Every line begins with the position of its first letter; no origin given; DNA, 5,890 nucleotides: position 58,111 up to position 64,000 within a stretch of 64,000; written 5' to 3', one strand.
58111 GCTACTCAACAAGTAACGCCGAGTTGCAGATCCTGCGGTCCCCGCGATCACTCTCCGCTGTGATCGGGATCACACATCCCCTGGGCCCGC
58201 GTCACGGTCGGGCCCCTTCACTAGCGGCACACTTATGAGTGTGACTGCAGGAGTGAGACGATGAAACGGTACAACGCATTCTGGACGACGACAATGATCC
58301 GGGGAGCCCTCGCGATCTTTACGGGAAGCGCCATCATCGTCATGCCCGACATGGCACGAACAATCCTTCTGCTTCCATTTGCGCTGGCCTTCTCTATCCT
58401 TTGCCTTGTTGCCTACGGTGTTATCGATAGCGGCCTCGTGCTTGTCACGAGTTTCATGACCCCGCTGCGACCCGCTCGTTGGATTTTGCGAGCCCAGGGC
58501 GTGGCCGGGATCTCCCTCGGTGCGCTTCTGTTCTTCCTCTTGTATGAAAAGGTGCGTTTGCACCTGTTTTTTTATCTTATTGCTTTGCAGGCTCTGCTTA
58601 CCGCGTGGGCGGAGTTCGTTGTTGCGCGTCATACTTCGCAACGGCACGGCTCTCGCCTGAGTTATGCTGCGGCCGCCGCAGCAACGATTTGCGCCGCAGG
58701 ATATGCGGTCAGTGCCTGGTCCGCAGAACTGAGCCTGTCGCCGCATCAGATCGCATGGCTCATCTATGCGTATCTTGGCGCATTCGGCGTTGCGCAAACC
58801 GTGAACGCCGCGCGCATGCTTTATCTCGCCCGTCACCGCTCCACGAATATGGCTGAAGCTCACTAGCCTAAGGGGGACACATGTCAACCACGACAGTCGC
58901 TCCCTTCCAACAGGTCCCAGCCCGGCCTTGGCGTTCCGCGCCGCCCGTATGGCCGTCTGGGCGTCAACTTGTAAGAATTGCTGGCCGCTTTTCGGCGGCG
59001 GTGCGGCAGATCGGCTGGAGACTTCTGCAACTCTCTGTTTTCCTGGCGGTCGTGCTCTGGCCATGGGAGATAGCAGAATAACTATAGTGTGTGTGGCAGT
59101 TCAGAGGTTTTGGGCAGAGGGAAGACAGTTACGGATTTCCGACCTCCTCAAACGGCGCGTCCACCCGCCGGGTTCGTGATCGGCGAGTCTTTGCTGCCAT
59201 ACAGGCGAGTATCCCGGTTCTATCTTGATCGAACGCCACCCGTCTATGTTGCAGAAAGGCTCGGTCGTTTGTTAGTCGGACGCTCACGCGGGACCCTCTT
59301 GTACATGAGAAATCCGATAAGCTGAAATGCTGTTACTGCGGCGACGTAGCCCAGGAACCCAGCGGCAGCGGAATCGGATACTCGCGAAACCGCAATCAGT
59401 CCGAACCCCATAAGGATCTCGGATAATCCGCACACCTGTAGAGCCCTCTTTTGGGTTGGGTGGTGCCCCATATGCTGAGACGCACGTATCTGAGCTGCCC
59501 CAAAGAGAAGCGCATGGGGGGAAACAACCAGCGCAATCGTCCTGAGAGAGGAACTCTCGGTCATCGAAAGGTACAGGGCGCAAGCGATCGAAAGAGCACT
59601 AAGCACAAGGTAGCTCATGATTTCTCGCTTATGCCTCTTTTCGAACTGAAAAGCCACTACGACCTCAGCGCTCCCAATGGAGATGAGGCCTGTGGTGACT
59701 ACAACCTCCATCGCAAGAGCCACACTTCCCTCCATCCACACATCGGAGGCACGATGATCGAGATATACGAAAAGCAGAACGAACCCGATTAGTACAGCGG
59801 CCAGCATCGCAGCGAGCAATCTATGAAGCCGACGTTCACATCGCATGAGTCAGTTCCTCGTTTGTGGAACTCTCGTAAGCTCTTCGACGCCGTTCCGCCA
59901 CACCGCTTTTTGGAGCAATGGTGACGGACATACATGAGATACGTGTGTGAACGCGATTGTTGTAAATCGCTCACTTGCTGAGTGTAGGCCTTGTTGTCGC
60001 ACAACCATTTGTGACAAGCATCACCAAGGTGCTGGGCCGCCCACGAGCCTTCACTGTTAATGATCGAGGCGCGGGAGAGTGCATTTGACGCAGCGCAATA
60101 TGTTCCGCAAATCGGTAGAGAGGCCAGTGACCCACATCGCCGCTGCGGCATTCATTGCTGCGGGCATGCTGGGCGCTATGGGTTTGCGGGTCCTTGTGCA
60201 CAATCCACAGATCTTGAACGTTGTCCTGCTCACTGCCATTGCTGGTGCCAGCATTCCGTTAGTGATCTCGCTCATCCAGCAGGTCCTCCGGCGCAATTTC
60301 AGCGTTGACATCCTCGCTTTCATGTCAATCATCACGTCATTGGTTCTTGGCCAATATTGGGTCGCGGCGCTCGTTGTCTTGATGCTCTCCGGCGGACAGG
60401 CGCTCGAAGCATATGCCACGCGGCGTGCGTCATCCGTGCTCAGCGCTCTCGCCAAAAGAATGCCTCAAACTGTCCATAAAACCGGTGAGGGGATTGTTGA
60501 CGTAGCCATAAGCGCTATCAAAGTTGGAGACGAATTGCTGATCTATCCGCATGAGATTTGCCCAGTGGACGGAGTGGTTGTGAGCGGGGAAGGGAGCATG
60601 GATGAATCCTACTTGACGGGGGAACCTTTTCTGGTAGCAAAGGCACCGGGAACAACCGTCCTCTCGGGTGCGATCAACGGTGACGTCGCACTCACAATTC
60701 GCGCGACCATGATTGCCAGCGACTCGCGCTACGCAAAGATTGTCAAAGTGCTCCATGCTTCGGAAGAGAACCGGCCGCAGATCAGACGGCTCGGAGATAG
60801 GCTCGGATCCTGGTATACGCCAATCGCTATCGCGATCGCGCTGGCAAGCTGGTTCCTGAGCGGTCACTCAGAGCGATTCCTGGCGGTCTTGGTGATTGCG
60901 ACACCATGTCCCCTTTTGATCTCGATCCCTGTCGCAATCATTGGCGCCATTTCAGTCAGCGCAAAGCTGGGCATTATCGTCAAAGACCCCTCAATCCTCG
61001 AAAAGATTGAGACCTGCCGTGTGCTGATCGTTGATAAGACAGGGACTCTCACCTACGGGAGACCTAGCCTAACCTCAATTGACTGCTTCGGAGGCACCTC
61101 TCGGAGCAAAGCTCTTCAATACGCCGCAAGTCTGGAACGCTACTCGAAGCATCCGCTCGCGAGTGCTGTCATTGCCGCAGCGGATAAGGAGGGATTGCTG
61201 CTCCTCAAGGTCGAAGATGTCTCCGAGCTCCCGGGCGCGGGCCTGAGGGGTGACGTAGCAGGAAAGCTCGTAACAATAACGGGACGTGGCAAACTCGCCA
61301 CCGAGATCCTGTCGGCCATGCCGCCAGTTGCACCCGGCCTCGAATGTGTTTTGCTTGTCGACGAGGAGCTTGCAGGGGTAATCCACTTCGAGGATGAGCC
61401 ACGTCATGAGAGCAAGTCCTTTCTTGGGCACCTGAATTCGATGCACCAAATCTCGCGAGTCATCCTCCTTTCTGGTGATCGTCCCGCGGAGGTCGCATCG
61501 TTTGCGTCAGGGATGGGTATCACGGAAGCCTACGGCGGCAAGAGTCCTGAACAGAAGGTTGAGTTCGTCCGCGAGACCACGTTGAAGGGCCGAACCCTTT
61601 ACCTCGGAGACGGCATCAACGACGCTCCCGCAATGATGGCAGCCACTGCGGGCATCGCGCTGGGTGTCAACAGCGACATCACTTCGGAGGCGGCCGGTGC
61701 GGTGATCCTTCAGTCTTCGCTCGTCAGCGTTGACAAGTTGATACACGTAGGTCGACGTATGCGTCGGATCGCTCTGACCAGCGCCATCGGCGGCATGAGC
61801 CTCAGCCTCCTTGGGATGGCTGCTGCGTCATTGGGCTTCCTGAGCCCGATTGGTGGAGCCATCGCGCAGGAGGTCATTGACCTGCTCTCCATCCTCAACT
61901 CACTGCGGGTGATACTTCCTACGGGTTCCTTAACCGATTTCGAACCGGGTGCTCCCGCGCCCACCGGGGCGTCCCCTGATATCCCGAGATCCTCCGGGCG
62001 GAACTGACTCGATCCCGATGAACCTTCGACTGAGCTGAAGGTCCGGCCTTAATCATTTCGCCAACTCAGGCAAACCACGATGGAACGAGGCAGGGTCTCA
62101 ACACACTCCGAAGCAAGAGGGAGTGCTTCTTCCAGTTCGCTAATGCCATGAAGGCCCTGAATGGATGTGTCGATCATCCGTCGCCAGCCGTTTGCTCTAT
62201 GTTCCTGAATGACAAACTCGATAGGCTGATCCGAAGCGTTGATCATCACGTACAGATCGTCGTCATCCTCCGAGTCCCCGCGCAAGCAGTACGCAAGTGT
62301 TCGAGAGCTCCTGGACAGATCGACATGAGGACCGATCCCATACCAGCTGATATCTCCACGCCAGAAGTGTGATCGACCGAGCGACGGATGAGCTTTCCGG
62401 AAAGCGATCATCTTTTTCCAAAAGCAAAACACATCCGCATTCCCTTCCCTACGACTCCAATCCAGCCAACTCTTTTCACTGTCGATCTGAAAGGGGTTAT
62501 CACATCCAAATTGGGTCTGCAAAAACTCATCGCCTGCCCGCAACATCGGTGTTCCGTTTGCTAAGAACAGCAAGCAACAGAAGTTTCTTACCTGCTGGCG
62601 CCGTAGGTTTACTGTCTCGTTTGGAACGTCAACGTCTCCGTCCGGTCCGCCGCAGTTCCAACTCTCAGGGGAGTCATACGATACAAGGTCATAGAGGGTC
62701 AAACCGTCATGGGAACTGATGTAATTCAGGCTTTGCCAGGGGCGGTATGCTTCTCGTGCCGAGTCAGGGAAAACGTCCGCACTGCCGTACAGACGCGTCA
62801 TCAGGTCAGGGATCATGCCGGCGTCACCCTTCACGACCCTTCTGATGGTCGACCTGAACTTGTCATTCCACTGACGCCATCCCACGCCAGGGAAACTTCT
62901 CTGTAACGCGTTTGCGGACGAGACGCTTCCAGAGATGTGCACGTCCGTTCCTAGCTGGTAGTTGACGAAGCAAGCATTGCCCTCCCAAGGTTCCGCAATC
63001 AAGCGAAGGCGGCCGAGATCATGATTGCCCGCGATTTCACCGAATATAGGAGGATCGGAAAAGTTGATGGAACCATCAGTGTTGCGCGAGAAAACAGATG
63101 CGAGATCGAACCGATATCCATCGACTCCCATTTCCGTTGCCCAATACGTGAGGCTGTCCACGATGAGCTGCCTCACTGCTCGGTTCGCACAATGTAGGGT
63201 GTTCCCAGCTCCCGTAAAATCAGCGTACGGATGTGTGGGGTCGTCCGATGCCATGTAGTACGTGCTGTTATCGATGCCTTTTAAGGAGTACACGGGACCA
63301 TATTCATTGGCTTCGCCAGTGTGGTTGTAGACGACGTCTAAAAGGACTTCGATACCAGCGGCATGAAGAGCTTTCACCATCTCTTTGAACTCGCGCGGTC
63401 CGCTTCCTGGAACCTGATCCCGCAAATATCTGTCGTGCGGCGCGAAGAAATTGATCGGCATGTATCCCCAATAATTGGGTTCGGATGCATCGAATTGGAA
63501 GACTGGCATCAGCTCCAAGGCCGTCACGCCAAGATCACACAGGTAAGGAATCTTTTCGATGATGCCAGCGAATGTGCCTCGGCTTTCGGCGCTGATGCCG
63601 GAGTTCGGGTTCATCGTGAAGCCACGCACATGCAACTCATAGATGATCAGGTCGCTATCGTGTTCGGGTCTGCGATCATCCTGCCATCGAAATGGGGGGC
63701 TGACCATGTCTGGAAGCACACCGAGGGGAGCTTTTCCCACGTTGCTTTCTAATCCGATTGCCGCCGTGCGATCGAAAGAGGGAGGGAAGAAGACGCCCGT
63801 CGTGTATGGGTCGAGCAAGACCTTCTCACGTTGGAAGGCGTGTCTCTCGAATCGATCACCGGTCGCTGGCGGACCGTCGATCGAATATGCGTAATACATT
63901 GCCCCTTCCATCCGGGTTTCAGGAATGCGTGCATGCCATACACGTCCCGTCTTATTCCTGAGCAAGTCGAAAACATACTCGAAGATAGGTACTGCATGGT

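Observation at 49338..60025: Six intergenic TGTGA-N6-TCACA palindromes outline a compact Crp/Fnr regulon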

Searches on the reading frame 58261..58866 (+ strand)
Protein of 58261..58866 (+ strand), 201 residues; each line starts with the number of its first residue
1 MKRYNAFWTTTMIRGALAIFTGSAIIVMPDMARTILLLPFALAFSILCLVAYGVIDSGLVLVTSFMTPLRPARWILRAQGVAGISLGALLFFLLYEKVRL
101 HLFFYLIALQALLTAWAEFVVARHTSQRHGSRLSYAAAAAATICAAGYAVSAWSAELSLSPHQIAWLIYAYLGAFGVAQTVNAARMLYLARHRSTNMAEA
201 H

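Call 11: search_protein_families(library=pfam, proteins=[window:58261-58866:+])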
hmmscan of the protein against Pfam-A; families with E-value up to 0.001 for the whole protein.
window:58261-58866:+ (201 aa): 0 families

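Call 12: search_protein_families(library=ncbifam, proteins=[window:58261-58866:+])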
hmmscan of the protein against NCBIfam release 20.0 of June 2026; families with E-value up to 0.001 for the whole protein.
window:58261-58866:+ (201 aa): 0 families

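Call 55: search_protein_families(library=pfam, max_evalue=0.05, proteins=[window:58261-58866:+])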
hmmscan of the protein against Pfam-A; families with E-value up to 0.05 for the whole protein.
window:58261-58866:+ (201 aa): 0 families

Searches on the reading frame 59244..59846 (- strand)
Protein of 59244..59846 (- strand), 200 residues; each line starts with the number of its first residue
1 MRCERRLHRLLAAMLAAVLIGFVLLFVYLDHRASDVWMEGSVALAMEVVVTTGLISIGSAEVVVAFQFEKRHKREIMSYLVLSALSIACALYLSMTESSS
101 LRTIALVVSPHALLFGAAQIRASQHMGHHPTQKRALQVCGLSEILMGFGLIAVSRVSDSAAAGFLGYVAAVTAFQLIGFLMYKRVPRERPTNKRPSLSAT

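Call 11: search_protein_families(library=pfam, proteins=[window:59244-59846:-])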
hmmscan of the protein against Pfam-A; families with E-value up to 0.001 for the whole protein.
window:59244-59846:- (200 aa): 1 family
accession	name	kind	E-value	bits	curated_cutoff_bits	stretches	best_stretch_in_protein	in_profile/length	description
PF03729.18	DUF308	-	0.00058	20.5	25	0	40-93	18-71/73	Short repeat of unknown function (DUF308)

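Call 12: search_protein_families(library=ncbifam, proteins=[window:59244-59846:-])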
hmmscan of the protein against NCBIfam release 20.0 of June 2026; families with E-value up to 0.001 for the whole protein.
window:59244-59846:- (200 aa): 0 families

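Call 55: search_protein_families(library=pfam, max_evalue=0.05, proteins=[window:59244-59846:-])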
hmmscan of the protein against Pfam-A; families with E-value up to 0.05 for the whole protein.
window:59244-59846:- (200 aa): 1 family
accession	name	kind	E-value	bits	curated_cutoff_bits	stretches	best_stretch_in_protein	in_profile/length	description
PF03729.18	DUF308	-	0.00058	20.5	25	1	40-93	18-71/73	Short repeat of unknown function (DUF308)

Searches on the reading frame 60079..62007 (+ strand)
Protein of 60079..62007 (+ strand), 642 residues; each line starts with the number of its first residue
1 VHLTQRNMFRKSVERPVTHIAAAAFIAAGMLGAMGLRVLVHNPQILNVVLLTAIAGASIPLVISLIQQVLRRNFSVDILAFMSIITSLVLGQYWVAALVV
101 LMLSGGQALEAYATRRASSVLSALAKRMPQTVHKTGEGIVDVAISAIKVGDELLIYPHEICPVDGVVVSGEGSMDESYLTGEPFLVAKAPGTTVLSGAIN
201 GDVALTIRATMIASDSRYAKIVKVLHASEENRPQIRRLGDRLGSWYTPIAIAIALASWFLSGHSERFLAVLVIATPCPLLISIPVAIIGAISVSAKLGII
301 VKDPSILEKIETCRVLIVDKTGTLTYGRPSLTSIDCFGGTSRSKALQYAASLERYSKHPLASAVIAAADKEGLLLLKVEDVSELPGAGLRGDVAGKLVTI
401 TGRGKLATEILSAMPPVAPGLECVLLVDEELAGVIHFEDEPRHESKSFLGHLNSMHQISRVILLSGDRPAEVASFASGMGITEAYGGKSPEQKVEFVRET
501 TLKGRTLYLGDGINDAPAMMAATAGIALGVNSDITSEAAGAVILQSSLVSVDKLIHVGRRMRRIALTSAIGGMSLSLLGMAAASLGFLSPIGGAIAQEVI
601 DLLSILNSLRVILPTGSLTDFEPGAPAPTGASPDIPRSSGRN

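Call 12: search_protein_families(library=ncbifam, proteins=[window:60079-62007:+])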
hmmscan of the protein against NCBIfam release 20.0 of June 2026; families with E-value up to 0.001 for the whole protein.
window:60079-62007:+ (642 aa): 18 families
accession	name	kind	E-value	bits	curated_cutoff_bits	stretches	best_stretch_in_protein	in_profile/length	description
TIGR01525.1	ATPase-IB_hvy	subfamily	2.9e-143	478.7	346.25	1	76-611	1-560/560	heavy metal translocating P-type ATPase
TIGR01512.1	ATPase-IB2_Cd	subfamily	5.5e-132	441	313.5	1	76-612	1-493/494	cadmium family heavy metal-translocating P-type ATPase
TIGR01511.1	ATPase-IB1_Cu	subfamily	4.3e-93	313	397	1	85-610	33-540/542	copper-translocating P-type ATPase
NF008262.1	PRK11033.1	equivalog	9.6e-84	282.2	1005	1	19-563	122-679/731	zinc/cadmium/mercury/lead-transporting ATPase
NF007952.0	PRK10671.1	equivalog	1.4e-73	248.4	1316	1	93-623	290-836/838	copper-exporting P-type ATPase CopA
NF033775.1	P_type_ZntA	exception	4.1e-73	246.9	1240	1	73-567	180-687/732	Zn(II)/Cd(II)/Pb(II) translocating P-type ATPase ZntA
TIGR01494.1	ATPase_P-type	subfamily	8e-52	176.2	62.3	1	99-562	2-439/478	HAD-IC family P-type ATPase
TIGR01497.1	kdpB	equivalog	3.4e-25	88.2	527.9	2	404-566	408-573/675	potassium-transporting ATPase subunit KdpB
TIGR01647.1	ATPase-IIIA_H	equivalog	1.6e-20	72.9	615.5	2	82-363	44-338/755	plasma-membrane proton-efflux P-type ATPase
NF010609.0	PRK14010.1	equivalog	7.4e-18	64.1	1323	2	421-567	422-569/673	K(+)-transporting ATPase subunit B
TIGR01657.1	P-ATPase-V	hypoth_equivalog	3.5e-17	61.3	618.25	2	91-190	191-292/1055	ATP13A2 family polyamine export P-type ATPase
TIGR01524.1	ATPase-IIIB_Mg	equivalog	1.9e-14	52.5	610.75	1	489-560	587-659/867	magnesium-translocating P-type ATPase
TIGR01517.1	ATPase-IIB_Ca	equivalog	2.3e-14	52.5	507.05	2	108-238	136-265/882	calcium-translocating P-type ATPase, PMCA-type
TIGR01522.1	ATPase-IIA2_Ca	equivalog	1.4e-12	46.2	798.3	2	78-337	65-343/854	calcium-transporting P-type ATPase, PMR1-type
NF011702.0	PRK15122.1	subfamily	2.8e-12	45.4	975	1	488-559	625-697/907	magnesium-translocating P-type ATPase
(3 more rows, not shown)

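Call 36: list_cluster_members(proteins=[P0001, window:60079-62007:+])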
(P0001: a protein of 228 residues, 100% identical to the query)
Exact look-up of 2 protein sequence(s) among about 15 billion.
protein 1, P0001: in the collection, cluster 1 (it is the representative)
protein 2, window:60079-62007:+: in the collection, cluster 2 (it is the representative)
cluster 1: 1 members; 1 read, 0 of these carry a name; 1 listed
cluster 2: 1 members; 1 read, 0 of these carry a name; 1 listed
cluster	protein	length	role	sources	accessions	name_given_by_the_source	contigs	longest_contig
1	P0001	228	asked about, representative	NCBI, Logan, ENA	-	-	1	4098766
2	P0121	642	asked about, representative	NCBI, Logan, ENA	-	-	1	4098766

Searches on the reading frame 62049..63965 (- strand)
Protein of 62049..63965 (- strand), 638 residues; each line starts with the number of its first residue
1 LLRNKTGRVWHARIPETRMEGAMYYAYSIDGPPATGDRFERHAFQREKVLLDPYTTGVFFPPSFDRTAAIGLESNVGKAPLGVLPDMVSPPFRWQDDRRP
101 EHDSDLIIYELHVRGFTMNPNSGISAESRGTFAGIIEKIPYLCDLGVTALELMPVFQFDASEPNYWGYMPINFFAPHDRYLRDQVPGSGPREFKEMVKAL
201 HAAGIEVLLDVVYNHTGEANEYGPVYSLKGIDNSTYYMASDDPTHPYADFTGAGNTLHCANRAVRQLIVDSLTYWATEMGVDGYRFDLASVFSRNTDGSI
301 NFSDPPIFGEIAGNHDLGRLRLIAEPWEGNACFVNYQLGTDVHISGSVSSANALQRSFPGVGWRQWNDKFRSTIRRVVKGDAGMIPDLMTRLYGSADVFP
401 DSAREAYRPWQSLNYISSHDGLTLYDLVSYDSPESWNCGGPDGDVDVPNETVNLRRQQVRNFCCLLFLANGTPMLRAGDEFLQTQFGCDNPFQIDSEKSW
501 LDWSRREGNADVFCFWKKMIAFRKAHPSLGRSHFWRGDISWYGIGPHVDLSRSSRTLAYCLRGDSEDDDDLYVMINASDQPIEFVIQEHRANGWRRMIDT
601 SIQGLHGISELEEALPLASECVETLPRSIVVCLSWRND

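Call 12: search_protein_families(library=ncbifam, proteins=[window:62049-63965:-])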
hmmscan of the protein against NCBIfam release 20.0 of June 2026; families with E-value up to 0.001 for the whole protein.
window:62049-63965:- (638 aa): 33 families (the best 25 are shown)
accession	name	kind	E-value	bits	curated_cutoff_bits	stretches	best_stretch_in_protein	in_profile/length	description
TIGR02100.1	glgX_debranch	equivalog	1.3e-135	453.2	640.9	1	2-603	46-663/688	glycogen debranching protein GlgX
NF002983.0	PRK03705.1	equivalog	2.8e-94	316.5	901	1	2-538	49-576/658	glycogen debranching protein GlgX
NF011082.0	PRK14510.1-1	equivalog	2.1e-89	300.4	2511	1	2-529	52-569/1410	bifunctional glycogen debranching protein GlgX/4-alpha-glucanotransferase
TIGR02104.1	pulA_typeI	equivalog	1.2e-61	208.5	504.5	1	93-588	113-588/605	type I pullulanase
TIGR02402.1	trehalose_TreZ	equivalog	3.4e-34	118.1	538.8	1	92-294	80-252/545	malto-oligosyltrehalose trehalohydrolase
TIGR02102.1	pullulan_Gpos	equivalog_domain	4.2e-33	114.2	1042.25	1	45-288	395-643/1113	pullulanase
TIGR02103.1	pullul_strch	subfamily_domain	8.5e-31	106.8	697.6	2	166-289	380-501/900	pullulanase-type alpha-1,6-glucosidase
NF008967.0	PRK12313.1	equivalog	6.9e-22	77.5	577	1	98-289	140-311/633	1,4-alpha-glucan branching protein GlgB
NF003811.1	PRK05402.1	equivalog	5.4e-21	74.8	741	1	94-288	127-302/619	1,4-alpha-glucan branching protein GlgB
NF041321.1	Alpha-amyl_MalA_Halo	equivalog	1.8e-18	66.3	875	1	99-290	253-428/666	alpha-amylase MalA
NF041090.1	Cyc-maltodext_AglB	equivalog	2.2e-18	66.3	540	1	130-292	62-211/470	cyclomaltodextrinase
TIGR01515.1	branching_enzym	equivalog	5.8e-14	51.6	463.95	1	101-289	130-293/607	1,4-alpha-glucan branching enzyme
TIGR02403.1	trehalose_treC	equivalog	7e-14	51.4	799.05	1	106-222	5-106/544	alpha,alpha-phosphotrehalase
TIGR02456.1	treS_nterm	equivalog_domain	1.7e-13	49.9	678.35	1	105-243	5-129/539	maltose alpha-D-glucosyltransferase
NF008051.0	PRK10785.1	equivalog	3.4e-13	48.7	568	1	129-255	175-287/607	maltodextrin glucosidase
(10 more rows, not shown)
